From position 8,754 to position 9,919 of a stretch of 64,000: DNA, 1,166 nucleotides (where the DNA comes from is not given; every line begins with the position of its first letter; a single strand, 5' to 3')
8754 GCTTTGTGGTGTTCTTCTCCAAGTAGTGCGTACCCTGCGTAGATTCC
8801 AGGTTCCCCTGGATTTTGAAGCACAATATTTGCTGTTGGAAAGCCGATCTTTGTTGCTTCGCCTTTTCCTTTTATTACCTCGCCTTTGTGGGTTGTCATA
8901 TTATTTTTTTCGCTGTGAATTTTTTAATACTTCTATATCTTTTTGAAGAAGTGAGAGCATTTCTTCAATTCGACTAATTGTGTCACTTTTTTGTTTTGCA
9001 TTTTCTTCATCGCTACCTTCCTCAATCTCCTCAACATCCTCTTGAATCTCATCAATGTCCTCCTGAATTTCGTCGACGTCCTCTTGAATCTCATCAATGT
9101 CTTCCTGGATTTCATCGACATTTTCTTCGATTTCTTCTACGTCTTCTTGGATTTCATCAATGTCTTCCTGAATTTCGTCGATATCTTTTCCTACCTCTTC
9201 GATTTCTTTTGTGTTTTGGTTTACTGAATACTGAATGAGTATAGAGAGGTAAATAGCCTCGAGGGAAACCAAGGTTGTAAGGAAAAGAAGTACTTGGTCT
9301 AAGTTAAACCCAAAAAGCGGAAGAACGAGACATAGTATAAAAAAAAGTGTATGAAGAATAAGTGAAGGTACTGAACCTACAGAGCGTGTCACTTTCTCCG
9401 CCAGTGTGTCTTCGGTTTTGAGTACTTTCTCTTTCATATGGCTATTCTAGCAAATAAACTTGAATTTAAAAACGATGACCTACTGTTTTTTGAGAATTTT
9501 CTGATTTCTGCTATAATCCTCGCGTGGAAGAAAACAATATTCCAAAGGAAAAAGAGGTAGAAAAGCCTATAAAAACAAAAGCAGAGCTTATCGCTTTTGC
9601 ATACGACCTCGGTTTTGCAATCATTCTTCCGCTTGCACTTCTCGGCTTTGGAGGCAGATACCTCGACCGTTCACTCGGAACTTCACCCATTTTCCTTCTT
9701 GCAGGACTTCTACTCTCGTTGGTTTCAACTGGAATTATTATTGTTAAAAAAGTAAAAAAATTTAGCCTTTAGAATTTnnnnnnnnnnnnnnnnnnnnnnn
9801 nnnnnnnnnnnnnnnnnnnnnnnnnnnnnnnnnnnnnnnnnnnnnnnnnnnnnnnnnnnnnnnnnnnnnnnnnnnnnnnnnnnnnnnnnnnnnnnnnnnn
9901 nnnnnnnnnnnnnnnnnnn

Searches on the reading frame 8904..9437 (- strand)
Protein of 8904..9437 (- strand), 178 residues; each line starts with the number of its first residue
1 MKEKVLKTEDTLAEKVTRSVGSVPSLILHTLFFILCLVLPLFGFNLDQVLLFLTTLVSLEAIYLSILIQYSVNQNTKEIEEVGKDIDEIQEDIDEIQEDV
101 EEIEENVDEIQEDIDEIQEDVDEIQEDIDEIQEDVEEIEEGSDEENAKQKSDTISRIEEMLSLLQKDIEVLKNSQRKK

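Call 77: search_protein_families(library=pfam, max_evalue=0.001, proteins=[window:8904-9437:-])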
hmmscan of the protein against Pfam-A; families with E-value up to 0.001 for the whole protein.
window:8904-9437:- (178 aa): 15 families
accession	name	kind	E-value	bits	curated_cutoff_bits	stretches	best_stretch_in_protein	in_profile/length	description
PF06103.16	DUF948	-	2.2e-07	31.4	37.2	1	62-139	11-88/89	Bacterial protein of unknown function (DUF948)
PF06009.19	Laminin_II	-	3e-06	27.7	33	1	74-162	14-100/138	Laminin Domain II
PF06160.17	EzrA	-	4.6e-06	25.7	39.6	1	69-160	335-426/557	Septation ring formation regulator, EzrA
PF04728.18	LPP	-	9.2e-06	26.3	29.1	0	106-140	1-35/53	Lipoprotein leucine-zipper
PF23203.1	KIF21A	-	1.3e-05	25.5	28.5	1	104-166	68-132/161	KIF21A-like domain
PF05531.17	NPV_P10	-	2.8e-05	24.9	29.8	1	96-162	9-66/75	Nucleopolyhedrovirus P10 protein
PF07889.17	DUF1664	-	3.8e-05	24.2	34.6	1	76-133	65-122/124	Protein of unknown function (DUF1664)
PF06419.17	COG6_N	-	6.9e-05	23.4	27.4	1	84-173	26-113/114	Conserved oligomeric complex COG6, N-terminal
PF06785.16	UPF0242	-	7.5e-05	23.3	33.5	1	64-172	51-163/194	Uncharacterised protein family (UPF0242) N-terminus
PF00015.26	MCPsignal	-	8.9e-05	22.8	34.6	1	68-140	98-170/172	Methyl-accepting chemotaxis protein (MCP) signalling domain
PF10779.14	XhlA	-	0.00028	21.4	34.7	0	77-120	4-47/67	Haemolysin XhlA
PF10241.14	KxDL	-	0.00032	21.4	27.2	0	94-136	37-79/86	Uncharacterized conserved protein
PF00804.31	Syntaxin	-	0.00032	21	26.7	1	73-159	5-92/157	Syntaxin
PF04136.21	COG3_N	-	0.00054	20.4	27.9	0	71-136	5-70/147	Conserved oligomeric Golgi complex subunit 3, N-terminal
PF06810.17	Phage_scaffold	-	0.00065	20.2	35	0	74-152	15-96/170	Phage capsid assembly scaffolding protein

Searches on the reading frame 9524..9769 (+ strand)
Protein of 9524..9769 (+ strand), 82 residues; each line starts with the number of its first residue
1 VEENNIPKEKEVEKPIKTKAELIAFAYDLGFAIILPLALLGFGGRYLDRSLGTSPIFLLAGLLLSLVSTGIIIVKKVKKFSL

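Call 110: find_encoding_contigs(protein=window:9524-9769:+, flank=3500, max_places=10)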
Protein window:9524-9769:+ (82 aa): 13 contigs read that carry it; 5 places shown.
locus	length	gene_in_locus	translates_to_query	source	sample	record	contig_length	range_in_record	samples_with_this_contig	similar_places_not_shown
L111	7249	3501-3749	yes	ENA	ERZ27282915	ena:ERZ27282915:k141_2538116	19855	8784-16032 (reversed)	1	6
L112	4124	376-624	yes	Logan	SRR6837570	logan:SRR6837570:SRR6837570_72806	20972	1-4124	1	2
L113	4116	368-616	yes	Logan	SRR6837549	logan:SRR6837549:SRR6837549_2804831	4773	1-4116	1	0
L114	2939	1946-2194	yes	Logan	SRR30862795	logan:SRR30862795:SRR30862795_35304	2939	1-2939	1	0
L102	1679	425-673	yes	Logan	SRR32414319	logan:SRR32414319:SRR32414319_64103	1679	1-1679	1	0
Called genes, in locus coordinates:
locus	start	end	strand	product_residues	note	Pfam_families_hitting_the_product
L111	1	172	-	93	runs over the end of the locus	-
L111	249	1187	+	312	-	PF00294:PfkB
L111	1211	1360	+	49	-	-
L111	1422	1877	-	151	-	PF00885:DMRL_synthase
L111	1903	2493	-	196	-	PF00677:Lum_binding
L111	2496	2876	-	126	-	PF01687:Flavokinase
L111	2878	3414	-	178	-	-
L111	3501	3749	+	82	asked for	PF09527:ATPase_gene1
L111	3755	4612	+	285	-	PF00119:ATP-synt_A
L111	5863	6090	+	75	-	PF00137:ATP-synt_C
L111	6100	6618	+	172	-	PF00430:ATP-synt_B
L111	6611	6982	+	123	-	PF00213:OSCP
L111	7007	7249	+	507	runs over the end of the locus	PF02874:ATP-synt_ab_N, PF00006:ATP-synt_ab, PF00306:ATP-synt_ab_C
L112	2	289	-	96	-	?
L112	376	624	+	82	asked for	PF09527:ATPase_gene1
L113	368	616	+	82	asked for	PF09527:ATPase_gene1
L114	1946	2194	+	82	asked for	PF09527:ATPase_gene1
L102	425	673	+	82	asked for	PF09527:ATPase_gene1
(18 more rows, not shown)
